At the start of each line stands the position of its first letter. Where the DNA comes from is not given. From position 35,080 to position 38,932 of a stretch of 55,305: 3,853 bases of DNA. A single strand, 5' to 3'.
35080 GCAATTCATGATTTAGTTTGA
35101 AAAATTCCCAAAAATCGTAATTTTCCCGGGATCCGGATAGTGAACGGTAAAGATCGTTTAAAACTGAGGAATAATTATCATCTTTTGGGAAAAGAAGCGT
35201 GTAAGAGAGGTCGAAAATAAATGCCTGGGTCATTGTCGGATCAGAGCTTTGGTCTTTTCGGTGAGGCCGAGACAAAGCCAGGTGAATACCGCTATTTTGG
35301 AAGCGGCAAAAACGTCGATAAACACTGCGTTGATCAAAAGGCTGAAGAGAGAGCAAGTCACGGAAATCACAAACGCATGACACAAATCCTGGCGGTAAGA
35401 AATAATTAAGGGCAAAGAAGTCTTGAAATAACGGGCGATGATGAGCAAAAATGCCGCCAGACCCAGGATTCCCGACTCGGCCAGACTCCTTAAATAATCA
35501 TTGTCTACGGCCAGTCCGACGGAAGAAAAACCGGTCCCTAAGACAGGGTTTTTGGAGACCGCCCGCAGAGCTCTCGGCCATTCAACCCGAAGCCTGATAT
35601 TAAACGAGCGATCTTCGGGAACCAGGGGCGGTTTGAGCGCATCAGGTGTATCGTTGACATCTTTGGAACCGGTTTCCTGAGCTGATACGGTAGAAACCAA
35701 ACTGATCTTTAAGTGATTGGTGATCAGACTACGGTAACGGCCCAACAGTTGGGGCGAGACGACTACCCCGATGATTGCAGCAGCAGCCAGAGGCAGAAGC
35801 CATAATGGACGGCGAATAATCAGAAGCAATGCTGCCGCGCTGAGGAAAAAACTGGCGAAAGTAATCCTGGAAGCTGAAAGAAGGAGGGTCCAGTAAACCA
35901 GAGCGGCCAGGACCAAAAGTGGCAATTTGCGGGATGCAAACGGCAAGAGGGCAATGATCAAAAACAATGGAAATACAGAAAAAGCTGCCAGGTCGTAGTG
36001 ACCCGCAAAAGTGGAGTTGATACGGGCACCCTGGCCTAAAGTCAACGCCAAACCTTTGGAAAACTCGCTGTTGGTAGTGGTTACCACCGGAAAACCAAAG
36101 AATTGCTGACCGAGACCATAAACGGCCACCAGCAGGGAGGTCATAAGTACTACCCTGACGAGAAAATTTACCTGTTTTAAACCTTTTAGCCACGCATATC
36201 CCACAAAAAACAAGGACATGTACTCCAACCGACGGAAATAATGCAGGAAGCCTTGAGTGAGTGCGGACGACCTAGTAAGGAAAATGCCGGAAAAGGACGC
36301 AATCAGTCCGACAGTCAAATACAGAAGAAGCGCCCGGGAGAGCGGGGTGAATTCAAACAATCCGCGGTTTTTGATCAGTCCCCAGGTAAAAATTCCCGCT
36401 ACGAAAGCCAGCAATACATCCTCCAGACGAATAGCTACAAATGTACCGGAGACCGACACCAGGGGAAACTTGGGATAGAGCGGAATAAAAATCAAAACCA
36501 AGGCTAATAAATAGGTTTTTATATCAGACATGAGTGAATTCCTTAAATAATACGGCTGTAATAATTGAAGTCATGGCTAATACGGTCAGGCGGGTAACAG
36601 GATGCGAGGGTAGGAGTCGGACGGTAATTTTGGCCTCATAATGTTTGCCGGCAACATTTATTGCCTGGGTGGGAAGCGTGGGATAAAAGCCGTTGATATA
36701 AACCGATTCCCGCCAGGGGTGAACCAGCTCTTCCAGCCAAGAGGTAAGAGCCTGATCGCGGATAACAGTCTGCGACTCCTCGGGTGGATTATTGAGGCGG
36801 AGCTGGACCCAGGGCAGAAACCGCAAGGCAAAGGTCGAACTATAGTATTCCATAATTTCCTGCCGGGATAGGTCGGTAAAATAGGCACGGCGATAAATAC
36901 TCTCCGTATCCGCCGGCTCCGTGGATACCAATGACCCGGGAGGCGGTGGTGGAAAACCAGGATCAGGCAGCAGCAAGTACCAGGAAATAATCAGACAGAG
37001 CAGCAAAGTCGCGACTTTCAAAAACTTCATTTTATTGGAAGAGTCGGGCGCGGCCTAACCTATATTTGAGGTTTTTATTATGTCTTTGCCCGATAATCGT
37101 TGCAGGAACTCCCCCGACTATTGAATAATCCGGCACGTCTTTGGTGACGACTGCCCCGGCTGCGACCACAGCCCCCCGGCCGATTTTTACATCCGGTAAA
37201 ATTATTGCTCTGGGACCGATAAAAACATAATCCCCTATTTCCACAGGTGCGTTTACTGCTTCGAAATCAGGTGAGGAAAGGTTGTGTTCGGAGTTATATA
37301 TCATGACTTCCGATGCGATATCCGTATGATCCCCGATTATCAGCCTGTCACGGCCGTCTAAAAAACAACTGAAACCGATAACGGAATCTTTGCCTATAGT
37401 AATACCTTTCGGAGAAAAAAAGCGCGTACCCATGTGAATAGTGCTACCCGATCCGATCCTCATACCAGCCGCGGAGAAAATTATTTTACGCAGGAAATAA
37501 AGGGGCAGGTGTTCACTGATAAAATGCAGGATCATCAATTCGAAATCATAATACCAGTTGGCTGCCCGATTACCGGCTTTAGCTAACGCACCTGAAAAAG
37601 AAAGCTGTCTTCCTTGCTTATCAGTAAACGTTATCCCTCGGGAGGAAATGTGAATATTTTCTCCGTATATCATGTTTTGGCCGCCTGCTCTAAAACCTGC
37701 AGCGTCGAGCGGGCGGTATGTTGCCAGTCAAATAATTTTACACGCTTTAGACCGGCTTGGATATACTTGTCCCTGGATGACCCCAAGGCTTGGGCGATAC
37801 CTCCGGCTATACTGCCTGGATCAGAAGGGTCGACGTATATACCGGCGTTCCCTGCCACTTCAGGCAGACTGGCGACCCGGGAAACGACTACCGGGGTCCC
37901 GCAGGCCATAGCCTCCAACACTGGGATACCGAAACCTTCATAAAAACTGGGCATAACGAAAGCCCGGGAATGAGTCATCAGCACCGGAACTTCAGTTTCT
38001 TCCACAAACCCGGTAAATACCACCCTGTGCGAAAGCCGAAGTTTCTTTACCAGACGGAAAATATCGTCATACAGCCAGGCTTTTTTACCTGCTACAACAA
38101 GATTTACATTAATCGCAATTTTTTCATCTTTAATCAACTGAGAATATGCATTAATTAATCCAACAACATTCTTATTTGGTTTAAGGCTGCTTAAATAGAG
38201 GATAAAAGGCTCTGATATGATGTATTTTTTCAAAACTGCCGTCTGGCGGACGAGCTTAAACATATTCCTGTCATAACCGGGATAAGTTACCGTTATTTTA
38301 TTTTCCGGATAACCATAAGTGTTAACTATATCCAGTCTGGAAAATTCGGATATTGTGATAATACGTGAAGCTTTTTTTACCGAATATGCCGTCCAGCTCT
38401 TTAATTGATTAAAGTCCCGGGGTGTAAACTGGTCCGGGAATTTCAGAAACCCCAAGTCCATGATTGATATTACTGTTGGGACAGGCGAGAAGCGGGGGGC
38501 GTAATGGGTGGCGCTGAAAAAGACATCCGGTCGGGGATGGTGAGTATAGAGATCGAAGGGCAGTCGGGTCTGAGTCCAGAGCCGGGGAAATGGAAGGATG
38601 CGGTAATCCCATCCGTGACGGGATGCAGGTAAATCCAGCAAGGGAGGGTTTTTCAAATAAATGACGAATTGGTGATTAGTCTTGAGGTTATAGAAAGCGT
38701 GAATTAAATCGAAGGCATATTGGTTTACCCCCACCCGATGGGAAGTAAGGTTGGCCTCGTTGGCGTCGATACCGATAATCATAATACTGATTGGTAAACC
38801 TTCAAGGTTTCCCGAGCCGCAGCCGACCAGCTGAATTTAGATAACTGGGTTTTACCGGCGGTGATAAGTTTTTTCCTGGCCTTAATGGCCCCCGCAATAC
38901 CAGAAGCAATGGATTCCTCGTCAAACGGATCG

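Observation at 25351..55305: A 30-kb envelope-glycan supercluster combining a Wzx/Wzy-type pathway with an expansion of GT-C membrane glycosyltransferases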

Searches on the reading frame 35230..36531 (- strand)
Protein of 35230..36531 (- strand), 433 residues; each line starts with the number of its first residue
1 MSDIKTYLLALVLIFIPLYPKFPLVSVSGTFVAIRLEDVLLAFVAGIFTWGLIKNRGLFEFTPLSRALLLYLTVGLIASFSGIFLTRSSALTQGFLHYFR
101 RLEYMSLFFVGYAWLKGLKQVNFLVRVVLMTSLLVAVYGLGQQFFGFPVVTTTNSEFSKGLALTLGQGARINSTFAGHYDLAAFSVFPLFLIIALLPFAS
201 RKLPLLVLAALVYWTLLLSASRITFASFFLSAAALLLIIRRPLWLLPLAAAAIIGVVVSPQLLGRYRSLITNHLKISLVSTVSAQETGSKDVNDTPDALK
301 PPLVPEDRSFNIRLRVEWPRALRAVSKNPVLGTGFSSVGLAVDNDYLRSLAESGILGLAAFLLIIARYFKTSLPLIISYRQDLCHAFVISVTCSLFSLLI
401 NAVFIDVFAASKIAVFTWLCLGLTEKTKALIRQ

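Call 5: search_protein_families(library=pfam, proteins=[window:35230-36531:-], max_evalue=0.01)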
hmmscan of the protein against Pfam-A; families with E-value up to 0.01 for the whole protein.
window:35230-36531:- (433 aa): 1 family
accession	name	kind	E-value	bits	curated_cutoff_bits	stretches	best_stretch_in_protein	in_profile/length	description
PF04932.20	Wzy_C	-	1.3e-12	48.2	31.7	1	209-362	3-149/149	O-Antigen ligase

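Call 9: search_protein_families(library=ncbifam, proteins=[window:35230-36531:-], max_evalue=0.1)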
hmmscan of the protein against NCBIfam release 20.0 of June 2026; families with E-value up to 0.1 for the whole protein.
window:35230-36531:- (433 aa): 1 family
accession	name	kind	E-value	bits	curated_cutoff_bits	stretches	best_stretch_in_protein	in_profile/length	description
TIGR00947.1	2A73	equivalog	3.2e-07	29.7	366.4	1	21-424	32-419/425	IctB family putative bicarbonate transporter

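Call 57: search_solved_structures(query=A6, max_evalue=10, show_alignments=2)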
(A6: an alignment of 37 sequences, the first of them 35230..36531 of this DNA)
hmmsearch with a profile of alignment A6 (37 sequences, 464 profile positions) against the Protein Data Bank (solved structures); distinct sequences matched with E-value up to 10: 1.
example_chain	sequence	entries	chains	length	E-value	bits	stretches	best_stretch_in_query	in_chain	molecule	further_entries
3d7r_A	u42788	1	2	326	0.15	14.2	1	18-52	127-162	Esterase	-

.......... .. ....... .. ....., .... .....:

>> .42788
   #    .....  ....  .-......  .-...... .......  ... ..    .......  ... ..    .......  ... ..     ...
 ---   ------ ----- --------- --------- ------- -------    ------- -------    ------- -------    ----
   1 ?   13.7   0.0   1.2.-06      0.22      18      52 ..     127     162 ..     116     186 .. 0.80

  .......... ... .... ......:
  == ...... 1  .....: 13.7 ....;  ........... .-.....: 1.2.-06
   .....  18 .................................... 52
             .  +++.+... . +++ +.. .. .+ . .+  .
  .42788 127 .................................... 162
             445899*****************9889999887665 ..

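Call 58: find_homologous_proteins(query=A6, max_evalue=1e-10)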
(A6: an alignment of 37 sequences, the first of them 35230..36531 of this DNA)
Query A6 (37 sequences) (433 aa, profile of the alignment): 2867 proteins with E <= 1e-10 among 8000 candidates; the best 120 are listed.
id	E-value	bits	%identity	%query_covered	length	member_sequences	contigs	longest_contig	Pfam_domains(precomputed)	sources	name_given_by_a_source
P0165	2.3e-210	718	38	98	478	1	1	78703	PF04932.21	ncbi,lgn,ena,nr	ncbi:MAG: Uncharacterized protein G01um10147_437 [Microgenomates group bacterium Gr01-1014_7]|nr:MAG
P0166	1.7e-209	715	38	94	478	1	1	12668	PF04932.21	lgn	-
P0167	4.4e-209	713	39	95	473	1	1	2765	PF04932.21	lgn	-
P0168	1.7e-208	711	37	94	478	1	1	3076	PF04932.21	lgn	-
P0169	1.0e-207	709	39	97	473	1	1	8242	PF04932.21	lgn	-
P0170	1.6e-207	708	37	94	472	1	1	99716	PF04932.21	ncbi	-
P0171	2.7e-207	707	38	94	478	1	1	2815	PF04932.21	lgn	-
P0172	4.3e-207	707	37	98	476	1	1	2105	PF04932.21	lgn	-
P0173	4.5e-207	707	37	99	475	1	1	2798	PF04932.21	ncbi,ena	-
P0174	1.2e-206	705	37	100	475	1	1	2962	PF04932.21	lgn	-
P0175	1.3e-206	705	37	94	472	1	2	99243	PF04932.21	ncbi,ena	-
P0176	1.4e-206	705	38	97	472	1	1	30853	PF04932.21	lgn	-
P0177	7.5e-206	703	38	94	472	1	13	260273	PF04932.21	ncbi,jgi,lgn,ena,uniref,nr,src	ncbi:hypothetical protein A3J19_05505 [Candidatus Daviesbacteria bacterium RIFCSPLOWO2_02_FULL_41_8]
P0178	9.8e-206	702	37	97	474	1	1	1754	PF04932.21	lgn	-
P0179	1.3e-205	702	37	95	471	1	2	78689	PF04932.21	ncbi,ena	-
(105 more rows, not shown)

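Call 67: find_encoding_contigs(protein=P0177, flank=10000, max_places=1)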
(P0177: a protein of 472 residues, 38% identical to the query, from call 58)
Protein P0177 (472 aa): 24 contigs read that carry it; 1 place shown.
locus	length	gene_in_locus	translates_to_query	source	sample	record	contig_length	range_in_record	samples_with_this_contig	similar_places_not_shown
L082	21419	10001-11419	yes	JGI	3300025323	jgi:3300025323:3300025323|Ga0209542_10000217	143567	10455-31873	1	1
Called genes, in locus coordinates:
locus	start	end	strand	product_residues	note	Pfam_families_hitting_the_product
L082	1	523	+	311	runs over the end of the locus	PF00534:Glycos_transf_1, PF13692:Glyco_trans_1_4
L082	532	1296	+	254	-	PF05219:DREV (weak), PF01209:Ubie_methyltran, PF13489:Methyltransf_23, PF07021:MetW, PF08241:Methyltransf_11, PF08242:Methyltransf_12, PF13649:Methyltransf_25, PF13847:Methyltransf_31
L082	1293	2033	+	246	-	PF00535:Glycos_transf_2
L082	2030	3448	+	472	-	PF13231:PMT_2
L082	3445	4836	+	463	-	-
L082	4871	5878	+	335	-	PF13439:Glyco_transf_4, PF13579:Glyco_trans_4_4 (faint), PF20706:GT4-conflict (faint), PF00534:Glycos_transf_1, PF13692:Glyco_trans_1_4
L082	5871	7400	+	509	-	-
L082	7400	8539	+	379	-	PF13439:Glyco_transf_4, PF20706:GT4-conflict, PF00534:Glycos_transf_1, PF13692:Glyco_trans_1_4, PF13524:Glyco_trans_1_2 (weak)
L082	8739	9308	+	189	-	PF00132:Hexapep, PF14602:Hexapep_2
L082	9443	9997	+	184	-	-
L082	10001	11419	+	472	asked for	PF04932:Wzy_C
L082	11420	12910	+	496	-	-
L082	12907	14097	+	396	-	PF13439:Glyco_transf_4, PF00534:Glycos_transf_1, PF13692:Glyco_trans_1_4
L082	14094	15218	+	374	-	PF13439:Glyco_transf_4, PF00534:Glycos_transf_1, PF20706:GT4-conflict (weak), PF13692:Glyco_trans_1_4, PF13524:Glyco_trans_1_2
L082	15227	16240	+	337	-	PF13439:Glyco_transf_4, PF13692:Glyco_trans_1_4, PF00534:Glycos_transf_1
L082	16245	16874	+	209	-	PF02397:Bac_transf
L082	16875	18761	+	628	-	PF13196:DUF4012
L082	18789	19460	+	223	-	PF11967:RecO_N, PF02565:RecO_C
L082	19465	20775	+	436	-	PF00587:tRNA-synt_2b, PF03129:HGTP_anticodon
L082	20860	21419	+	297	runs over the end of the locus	-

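Call 68: predict_structure(alignment_id=A7)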
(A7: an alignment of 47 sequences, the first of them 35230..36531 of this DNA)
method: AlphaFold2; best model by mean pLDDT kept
length: 433 residues; sequences in the alignment: 47
mean_pLDDT: 77.4   pTM: 0.81
mean pLDDT of the five models: 77.4, 76.1, 75.2, 72.1, 71.9
residues with pLDDT >= 90: 143; 70-90: 178; 50-70: 52; < 50: 60
segments of 3 or more residues with pLDDT < 50: 154-176, 272-307
pLDDT, mean of each block of 10 residues (from residue 1): 87 85 66 75 88 75 89 89 79 81 89 92 95 89 74 44 42 51 87 89 93 84 80 93 92 84 64 38 32 32 46 78 86 71 79 89 93 89 92 92 76 86 93 88
secondary structure, 60 per line:
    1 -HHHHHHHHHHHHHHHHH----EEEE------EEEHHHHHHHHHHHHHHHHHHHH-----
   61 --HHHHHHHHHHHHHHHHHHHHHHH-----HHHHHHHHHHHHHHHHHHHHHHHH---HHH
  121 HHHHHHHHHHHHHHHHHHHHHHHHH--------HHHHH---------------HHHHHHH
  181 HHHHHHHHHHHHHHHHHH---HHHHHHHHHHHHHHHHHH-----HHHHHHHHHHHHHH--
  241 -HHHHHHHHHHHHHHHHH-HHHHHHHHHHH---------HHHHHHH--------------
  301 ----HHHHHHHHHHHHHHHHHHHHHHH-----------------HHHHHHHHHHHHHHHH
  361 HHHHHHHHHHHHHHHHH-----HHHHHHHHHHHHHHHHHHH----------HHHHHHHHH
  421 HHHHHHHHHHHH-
elements in order: H2-18 E23-26 E33-35 H36-55 H63-85 H91-114 H118-145 H154-158 H174-198 H202-219 H225-238 H242-258 H260-270 H280-286 H305-327 H345-377 H383-401 H412-432

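Call 71: fold_search(model_id=the predicted structure, library=pdb)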
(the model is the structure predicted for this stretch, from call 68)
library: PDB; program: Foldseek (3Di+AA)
matches with E <= 10: 166; with E <= 0.001: 1
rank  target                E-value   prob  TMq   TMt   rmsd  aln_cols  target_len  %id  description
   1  7tpg_B                2.3e-06  1.00  0.57  0.60   7.5       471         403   16  Single-Particle Cryo-EM Structure of the WaaL O-antigen ligase in its ligand bound state (released 2022-04-06)
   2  8p1u_A                1.4e-02  1.00  0.47  0.54   7.3       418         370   14  Structure of divisome complex FtsWIQLB (released 2024-05-22)
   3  8tj3_B                4.9e-02  1.00  0.42  0.51   8.9       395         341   11  Structural basis of peptidoglycan synthesis by E. coli RodA-PBP2 complex (released 2023-08-30)
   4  8bh1_A                1.3e-01  0.99  0.42  0.50   8.0       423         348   13  Core divisome complex FtsWIQBL from Pseudomonas aeruginosa (released 2023-04-19)
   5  8tgl_B                2.2e-01  0.15  0.15  0.16  24.6       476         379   13  VMAT1 dimer with norepinephrine and reserpine (released 2024-03-20)
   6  7p5m_A                2.9e-01  0.08  0.10  0.11  34.4       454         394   12  Cryo-EM structure of human TTYH2 in lipid nanodiscs (released 2021-08-11)
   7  8tgj_B                3.7e-01  0.15  0.15  0.16  24.9       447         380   12  VMAT1 dimer in unbound form and with reserpine (released 2024-03-20)
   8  6rx4_A                4.0e-01  0.11  0.14  0.13  20.1       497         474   12  THE STRUCTURE OF BD OXIDASE FROM ESCHERICHIA COLI (released 2019-11-20)
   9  8xo9                  4.5e-01  0.13  0.16  0.17  24.1       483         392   10  VMAT2 complex with noradrenaline in cytosol-facing state (released 2024-05-08)
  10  8t6a                  5.1e-01  0.08  0.14  0.15  23.9       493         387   11  Human VMAT2 in complex with reserpine (released 2023-11-01)
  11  8pm6                  5.3e-01  0.09  0.13  0.09  28.5       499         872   14  Human bile salt export pump (BSEP) in complex with inhibitor GBM in nanodiscs (released 2023-11-22)
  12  8tgh_B                6.0e-01  0.14  0.19  0.20  24.1       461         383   11  VMAT1 dimer with amphetamine and reserpine (released 2024-03-20)
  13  9g8k_A                6.8e-01  0.06  0.12  0.08  25.1       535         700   13  Structure of K+-dependent Na+-PPase from Thermotoga maritima in complex with Ca2+ and Etidronate (released 2025-06-04)
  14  7rtv_A                1.0e+00  0.06  0.10  0.12  35.6       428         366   13  Cryo-EM structure of monomeric TTYH2 (released 2021-09-22)
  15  8uga_A                1.2e+00  0.08  0.16  0.17  25.5       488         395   14  Mus musculus Otopetrin 2 (mOTOP2) M374W in pH 8.0 (released 2024-08-21)
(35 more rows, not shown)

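Call 73: search_protein_families(library=pfam, proteins=[L082:5871-7400:+], max_evalue=0.05)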
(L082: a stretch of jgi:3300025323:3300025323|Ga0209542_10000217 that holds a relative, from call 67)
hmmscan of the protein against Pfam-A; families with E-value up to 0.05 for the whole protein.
L082:5871-7400:+ (509 aa): 1 family
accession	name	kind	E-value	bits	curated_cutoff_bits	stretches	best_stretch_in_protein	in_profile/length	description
PF13231.12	PMT_2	-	0.0065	17.1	26.1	1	72-223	4-159/160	Dolichyl-phosphate-mannose-protein mannosyltransferase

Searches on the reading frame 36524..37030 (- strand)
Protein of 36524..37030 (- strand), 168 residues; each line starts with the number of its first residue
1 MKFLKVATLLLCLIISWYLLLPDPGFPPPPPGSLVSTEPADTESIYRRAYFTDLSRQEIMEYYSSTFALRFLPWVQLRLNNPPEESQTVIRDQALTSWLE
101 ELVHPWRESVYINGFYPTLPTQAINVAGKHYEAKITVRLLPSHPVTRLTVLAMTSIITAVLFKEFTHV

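Call 6: search_protein_families(library=pfam, proteins=[window:36524-37030:-], max_evalue=0.01)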
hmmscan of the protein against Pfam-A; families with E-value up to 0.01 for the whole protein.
window:36524-37030:- (168 aa): 0 families

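Call 9: search_protein_families(library=ncbifam, proteins=[window:36524-37030:-], max_evalue=0.1)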
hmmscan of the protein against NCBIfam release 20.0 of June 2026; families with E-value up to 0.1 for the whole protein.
window:36524-37030:- (168 aa): 0 families

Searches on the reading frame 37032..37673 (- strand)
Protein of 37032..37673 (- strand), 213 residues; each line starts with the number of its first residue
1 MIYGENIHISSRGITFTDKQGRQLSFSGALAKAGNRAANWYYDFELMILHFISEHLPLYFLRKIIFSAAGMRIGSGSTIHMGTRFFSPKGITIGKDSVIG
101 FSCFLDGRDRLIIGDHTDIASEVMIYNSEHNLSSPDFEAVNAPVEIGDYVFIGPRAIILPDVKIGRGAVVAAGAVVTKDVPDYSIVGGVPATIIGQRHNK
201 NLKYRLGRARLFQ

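Call 6: search_protein_families(library=pfam, proteins=[window:37032-37673:-], max_evalue=0.01)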
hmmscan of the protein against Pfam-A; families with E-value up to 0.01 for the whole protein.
window:37032-37673:- (213 aa): 3 families
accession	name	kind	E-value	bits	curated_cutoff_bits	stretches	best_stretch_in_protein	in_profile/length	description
PF00132.30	Hexapep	-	7.1e-17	60.7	27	1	144-178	2-36/36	Bacterial transferase hexapeptide (six repeats)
PF14602.12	Hexapep_2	-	4.7e-09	36.3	27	1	143-178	1-34/34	Hexapeptide repeat of succinyl-transferase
PF25084.1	LbH_EIF2B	-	0.003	18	54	0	91-180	22-97/105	EIF2B subunit epsilon LbH domain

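Call 42: search_protein_families(library=ncbifam, proteins=[window:37032-37673:-], max_evalue=0.001)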
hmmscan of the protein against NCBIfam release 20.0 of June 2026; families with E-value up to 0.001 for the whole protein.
window:37032-37673:- (213 aa): 43 families (the best 25 are shown)
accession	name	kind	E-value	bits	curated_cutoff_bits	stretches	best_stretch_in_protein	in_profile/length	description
NF007797.0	PRK10502.1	subfamily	2.4e-25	89.3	192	1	48-200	30-182/183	WcaF family extracellular polysaccharide biosynthesis acetyltransferase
TIGR03308.1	phn_thr-fam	hypoth_equivalog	9.5e-21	74.6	201.65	1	142-206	107-171/204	phosphonate metabolim protein, transferase hexapeptide repeat family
TIGR03532.1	DapD_Ac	equivalog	1.2e-20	74.1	231.75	1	72-201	100-218/231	2,3,4,5-tetrahydropyridine-2,6-dicarboxylate N-acetyltransferase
NF007499.0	PRK10092.1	equivalog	1.3e-19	70.7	314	1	91-195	74-181/183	maltose O-acetyltransferase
NF041874.1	EPS_EpsC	equivalog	6.9e-18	64.9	150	1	77-196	50-166/168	serine O-acetyltransferase EpsC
NF058585.1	HptprglPActTf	PfamEq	7.5e-18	64.7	300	1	143-201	106-164/172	heptaprenylglyceryl phosphate O-acetyltransferase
NF038307.1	EPS_acetyl_HpsU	equivalog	8.4e-18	64.6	305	1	57-192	38-173/178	hormogonium polysaccharide biosynthesis acetyltransferase HpsU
NF000311.1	Vat_ABCDEFH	equivalog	9.1e-17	61.3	300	1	143-202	110-169/201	Vat family streptogramin A O-acetyltransferase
NF007240.0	PRK09677.1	equivalog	9.3e-17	61.1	243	1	85-199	60-187/192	putative lipopolysaccharide biosynthesis O-acetyl transferase WbbJ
TIGR03570.1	NeuD_NnaD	subfamily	7.6e-16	58.3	160.8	1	140-191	150-201/202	NeuD/PglB/VioB family sugar acetyltransferase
NF033468.1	stregram_VatI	exception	1e-14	54.8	415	1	125-201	92-170/208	streptogramin A O-acetyltransferase Vat(I)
TIGR04008.1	WcaF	equivalog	2.4e-14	53.6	326.3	1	58-197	39-178/180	colanic acid biosynthesis acetyltransferase WcaF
NF000490.1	chloram_CatB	equivalog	3.3e-14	52.7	350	1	144-200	111-167/210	type B chloramphenicol O-acetyltransferase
NF000101.1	stregram_VatA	exception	1.6e-13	50.8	450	1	140-199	115-174/219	streptogramin A O-acetyltransferase Vat(A)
NF000147.1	stregram_VatF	exception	1.9e-13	50.4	400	1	140-201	117-178/221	streptogramin A O-acetyltransferase Vat(F)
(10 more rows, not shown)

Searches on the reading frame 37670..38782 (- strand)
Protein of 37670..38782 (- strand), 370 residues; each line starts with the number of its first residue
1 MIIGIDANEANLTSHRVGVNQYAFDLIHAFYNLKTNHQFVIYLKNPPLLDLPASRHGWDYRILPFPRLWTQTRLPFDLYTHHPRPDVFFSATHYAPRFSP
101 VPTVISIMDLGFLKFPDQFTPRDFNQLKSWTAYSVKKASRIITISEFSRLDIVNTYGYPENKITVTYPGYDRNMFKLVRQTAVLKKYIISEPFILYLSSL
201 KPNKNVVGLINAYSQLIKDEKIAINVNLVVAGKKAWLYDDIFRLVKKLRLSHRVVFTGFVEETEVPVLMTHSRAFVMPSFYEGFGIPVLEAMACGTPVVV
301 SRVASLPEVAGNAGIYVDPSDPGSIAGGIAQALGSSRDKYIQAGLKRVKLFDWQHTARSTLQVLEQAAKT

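Call 6: search_protein_families(library=pfam, proteins=[window:37670-38782:-], max_evalue=0.01)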
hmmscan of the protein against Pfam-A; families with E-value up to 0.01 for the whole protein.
window:37670-38782:- (370 aa): 5 families
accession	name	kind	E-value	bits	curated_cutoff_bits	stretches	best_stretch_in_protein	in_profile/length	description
PF00534.26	Glycos_transf_1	-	3.2e-34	118.4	26.4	1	191-344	15-169/172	Glycosyl transferases group 1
PF13692.12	Glyco_trans_1_4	-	8.4e-31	107.6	27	1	192-333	2-140/142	Glycosyl transferases group 1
PF20706.3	GT4-conflict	-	2.8e-11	43.5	26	1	201-302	209-312/385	Family 4 Glycosyltransferase in conflict systems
PF13439.12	Glyco_transf_4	-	1.1e-09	39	28.5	1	18-171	3-167/170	Glycosyltransferase Family 4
PF13524.12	Glyco_trans_1_2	-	7.6e-05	23.1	25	1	226-358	15-140/144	Glycosyl transferase-like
